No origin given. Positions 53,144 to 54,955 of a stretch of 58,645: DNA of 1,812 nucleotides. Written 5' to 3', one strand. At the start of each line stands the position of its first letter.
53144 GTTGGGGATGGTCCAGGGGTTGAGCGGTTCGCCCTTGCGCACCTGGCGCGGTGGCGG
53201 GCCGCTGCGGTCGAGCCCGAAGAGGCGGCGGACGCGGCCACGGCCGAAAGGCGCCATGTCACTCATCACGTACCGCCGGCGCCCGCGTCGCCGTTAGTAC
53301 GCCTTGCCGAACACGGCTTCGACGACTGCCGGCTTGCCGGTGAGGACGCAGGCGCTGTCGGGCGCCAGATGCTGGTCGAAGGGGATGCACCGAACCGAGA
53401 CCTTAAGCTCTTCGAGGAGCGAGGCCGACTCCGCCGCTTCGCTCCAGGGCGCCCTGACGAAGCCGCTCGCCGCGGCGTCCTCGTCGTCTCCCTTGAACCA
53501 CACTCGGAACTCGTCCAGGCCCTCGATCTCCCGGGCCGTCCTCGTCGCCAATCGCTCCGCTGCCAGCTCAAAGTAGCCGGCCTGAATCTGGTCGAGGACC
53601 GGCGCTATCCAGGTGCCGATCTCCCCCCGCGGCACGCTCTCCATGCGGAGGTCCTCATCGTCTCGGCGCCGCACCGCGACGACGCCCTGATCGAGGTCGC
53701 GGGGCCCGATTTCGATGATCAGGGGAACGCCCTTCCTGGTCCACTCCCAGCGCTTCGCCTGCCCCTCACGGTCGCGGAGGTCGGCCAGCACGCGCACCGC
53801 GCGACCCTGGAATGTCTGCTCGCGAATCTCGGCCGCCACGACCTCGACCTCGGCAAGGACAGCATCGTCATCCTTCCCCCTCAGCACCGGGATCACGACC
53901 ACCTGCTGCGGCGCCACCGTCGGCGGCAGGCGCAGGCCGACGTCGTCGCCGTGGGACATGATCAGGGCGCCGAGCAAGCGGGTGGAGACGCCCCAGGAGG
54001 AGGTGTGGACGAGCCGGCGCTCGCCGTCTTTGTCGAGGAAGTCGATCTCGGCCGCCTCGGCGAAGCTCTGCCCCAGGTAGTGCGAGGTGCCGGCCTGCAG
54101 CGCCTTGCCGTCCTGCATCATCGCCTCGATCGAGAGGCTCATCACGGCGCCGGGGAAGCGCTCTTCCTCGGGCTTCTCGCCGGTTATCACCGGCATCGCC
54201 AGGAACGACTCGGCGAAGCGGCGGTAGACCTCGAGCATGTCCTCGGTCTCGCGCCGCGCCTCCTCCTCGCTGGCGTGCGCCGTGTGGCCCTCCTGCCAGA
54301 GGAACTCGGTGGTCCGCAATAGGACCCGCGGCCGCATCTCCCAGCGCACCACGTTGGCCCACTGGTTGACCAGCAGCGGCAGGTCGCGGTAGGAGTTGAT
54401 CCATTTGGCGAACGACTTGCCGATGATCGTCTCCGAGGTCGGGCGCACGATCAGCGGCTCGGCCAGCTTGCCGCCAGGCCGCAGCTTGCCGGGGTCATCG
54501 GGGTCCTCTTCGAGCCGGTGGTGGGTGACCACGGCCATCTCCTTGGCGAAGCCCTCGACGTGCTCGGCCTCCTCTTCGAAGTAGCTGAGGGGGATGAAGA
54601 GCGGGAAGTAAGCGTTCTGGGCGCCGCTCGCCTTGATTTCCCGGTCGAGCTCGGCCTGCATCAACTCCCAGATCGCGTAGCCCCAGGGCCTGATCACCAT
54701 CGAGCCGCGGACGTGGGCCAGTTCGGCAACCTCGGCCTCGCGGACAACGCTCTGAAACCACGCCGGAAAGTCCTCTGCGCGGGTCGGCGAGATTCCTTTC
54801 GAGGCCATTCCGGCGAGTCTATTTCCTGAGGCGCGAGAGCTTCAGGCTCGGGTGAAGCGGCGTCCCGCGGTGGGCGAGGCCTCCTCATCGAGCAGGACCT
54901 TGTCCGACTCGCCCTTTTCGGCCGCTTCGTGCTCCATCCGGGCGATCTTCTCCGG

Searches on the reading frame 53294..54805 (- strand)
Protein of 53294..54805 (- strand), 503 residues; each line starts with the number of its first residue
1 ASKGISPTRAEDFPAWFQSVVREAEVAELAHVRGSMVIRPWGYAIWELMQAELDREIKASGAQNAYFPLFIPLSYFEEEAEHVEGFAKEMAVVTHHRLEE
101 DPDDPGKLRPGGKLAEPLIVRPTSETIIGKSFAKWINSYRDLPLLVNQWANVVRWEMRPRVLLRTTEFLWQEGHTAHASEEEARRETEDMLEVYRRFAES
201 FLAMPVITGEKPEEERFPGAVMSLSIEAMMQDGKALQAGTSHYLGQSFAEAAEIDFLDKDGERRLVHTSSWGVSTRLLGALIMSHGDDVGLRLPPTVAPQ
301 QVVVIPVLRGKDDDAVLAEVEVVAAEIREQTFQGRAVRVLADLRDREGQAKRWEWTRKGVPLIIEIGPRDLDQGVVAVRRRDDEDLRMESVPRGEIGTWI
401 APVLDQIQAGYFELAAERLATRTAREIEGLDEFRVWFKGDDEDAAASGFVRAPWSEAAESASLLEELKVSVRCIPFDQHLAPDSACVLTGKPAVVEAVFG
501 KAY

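Call 48: search_protein_families(library=ncbifam, proteins=[window:53294-54805:-], max_evalue=1e-15)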
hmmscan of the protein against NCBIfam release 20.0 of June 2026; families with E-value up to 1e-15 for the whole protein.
window:53294-54805:- (503 aa): 4 families
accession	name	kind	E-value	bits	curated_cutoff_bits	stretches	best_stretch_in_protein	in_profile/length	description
TIGR00408.1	proS_fam_I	equivalog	1.5e-128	429.7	437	1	9-503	4-475/475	proline--tRNA ligase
NF008979.1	PRK12325.1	exception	4.2e-28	98.4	550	0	227-385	271-423/437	proline--tRNA ligase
NF006625.0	PRK09194.1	equivalog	9.9e-27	94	558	0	233-385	400-545/559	proline--tRNA ligase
TIGR00409.1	proS_fam_II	equivalog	4.4e-25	88.6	306.7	0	231-385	404-552/568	proline--tRNA ligase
